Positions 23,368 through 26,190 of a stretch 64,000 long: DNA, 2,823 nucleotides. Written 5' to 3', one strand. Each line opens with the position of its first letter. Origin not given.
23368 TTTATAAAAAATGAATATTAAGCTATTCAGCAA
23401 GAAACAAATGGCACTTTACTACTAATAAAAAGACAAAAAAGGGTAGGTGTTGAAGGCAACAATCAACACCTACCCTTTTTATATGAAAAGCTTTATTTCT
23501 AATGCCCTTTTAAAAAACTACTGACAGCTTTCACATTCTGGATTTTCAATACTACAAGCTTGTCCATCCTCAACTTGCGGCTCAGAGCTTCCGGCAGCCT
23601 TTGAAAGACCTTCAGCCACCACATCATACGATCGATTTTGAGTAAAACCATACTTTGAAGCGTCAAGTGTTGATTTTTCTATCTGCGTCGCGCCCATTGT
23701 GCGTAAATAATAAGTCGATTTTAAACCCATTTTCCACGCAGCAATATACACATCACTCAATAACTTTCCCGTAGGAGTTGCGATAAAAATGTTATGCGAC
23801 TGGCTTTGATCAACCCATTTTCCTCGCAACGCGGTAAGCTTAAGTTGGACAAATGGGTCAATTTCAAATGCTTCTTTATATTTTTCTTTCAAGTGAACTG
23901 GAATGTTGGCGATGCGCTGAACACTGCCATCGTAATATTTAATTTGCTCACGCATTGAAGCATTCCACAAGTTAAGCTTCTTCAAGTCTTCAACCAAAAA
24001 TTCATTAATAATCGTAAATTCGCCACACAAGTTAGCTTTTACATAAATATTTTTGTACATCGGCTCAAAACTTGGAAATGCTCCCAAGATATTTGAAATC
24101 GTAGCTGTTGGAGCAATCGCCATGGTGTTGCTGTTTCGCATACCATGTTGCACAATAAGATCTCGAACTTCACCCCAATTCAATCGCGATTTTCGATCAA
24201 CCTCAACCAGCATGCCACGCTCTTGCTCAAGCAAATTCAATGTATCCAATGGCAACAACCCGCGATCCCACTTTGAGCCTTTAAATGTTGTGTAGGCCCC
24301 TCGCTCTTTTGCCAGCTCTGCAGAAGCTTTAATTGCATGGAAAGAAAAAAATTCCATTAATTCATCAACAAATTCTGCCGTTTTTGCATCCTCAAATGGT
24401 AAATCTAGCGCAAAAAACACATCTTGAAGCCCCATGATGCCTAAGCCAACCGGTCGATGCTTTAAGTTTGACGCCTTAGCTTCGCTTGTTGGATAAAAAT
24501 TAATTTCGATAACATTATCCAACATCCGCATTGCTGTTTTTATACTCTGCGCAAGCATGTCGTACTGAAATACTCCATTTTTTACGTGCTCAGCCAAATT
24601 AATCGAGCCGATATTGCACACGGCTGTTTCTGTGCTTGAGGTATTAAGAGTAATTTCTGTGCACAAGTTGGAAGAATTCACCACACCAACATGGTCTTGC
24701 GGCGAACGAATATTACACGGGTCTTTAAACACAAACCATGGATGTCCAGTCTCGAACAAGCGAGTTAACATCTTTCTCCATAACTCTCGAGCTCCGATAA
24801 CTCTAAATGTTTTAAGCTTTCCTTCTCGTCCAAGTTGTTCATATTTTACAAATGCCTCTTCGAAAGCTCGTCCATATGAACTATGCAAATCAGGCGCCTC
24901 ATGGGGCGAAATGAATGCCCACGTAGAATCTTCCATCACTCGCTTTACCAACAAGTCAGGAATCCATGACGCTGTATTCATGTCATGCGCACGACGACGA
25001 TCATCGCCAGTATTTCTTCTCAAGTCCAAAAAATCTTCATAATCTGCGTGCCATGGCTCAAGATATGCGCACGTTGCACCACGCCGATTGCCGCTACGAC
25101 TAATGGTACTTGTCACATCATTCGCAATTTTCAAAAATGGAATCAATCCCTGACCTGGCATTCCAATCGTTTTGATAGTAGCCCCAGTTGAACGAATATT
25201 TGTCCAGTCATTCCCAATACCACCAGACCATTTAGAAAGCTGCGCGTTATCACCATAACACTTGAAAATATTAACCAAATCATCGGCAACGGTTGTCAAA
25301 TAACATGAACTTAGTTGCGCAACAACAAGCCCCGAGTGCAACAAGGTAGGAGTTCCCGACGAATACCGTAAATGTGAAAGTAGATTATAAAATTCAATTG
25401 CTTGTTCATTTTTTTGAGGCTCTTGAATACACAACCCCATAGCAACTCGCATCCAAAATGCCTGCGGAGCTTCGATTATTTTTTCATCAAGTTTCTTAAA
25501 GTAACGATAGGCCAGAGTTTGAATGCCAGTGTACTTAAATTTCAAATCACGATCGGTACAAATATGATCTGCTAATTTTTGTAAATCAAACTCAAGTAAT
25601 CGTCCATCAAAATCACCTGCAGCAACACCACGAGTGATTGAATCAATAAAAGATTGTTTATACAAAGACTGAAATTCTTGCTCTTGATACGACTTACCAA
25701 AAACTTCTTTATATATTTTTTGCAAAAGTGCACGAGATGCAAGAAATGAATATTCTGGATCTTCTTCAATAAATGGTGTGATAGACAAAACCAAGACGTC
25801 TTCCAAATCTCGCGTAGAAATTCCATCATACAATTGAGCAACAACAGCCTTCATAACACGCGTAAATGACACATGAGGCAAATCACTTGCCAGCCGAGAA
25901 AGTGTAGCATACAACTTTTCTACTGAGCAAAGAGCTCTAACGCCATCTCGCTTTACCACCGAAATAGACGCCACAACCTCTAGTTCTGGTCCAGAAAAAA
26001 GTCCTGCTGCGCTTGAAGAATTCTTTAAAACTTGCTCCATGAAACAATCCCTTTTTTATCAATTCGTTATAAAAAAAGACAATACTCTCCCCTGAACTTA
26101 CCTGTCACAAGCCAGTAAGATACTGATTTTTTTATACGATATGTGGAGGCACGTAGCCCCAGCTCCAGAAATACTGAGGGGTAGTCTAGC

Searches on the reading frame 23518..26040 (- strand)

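Call 40: search_protein_families(library=pfam, proteins=[window:23518-26040:-], max_evalue=0.001)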
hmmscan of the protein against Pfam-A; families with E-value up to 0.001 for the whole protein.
window:23518-26040:- (840 aa): 3 families
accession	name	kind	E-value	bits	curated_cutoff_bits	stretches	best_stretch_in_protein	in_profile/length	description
PF02867.20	Ribonuc_red_lgC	-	1.6e-178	595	23.9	1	244-779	1-523/523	Ribonucleotide reductase, barrel domain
PF00317.26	Ribonuc_red_lgN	-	7.4e-19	68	28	1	167-238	2-74/77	Ribonucleotide reductase, all-alpha domain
PF03477.21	ATP-cone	-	9.9e-06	26.5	25.8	1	27-111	2-87/88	ATP cone domain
